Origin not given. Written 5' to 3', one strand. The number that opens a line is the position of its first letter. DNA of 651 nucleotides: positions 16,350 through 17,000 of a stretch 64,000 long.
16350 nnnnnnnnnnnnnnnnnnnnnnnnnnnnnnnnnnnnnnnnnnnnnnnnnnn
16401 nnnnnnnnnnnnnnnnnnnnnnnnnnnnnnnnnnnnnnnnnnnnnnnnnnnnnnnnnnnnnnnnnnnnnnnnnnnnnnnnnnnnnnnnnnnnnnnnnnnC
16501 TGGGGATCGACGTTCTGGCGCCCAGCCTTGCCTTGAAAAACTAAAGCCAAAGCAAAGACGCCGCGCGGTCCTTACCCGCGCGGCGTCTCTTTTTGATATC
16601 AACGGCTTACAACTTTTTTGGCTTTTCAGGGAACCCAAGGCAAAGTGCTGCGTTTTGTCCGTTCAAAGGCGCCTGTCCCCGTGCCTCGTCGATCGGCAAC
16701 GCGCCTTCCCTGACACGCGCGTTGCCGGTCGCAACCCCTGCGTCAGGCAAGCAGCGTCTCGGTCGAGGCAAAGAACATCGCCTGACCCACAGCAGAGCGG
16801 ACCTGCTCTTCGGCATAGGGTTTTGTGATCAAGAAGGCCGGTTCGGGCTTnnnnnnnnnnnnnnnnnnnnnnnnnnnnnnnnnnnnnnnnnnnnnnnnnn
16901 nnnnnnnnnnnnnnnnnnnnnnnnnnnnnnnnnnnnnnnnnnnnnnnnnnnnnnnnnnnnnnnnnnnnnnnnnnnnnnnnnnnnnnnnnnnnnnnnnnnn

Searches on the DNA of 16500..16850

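Call 34: search_rna_families(source=window, start=16500, end=16850, threshold=evalue, max_evalue=10)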
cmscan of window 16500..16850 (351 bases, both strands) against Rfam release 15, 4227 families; matches with E-value up to 10: 7.
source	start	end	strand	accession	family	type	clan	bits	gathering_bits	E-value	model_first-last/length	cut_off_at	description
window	16546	16587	+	RF01683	P6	Gene; sRNA;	-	27.1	50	1e-05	470-510/510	no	Pseudomonas sRNA P6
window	16525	16599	+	RF00236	ctRNA_pGA1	Gene; antisense;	-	19.7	45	0.12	1-79/79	no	ctRNA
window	16517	16587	+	RF01521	CC1840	Gene; sRNA;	-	18.3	50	3.1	1-95/95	no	caulobacter sRNA CC1840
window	16532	16592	+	RF02495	ohsC_RNA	Gene; antitoxin;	-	15.8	50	8.5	1-77/77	no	Oppression of Hydrophobic ORF by sRNA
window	16547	16605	-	RF02067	STnc310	Gene; sRNA;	-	15.1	40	2.8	1-61/61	no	Salmonella enterica sRNA STnc310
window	16553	16588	+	RF01670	P17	Gene; sRNA;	-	14.7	45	0.14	249-282/282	no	Pseudomonas sRNA P17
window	16536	16556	+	RF02248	Six3os1_3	Gene; lncRNA;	-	10.1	40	3.4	51-75/75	no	Six3os1 conserved region 3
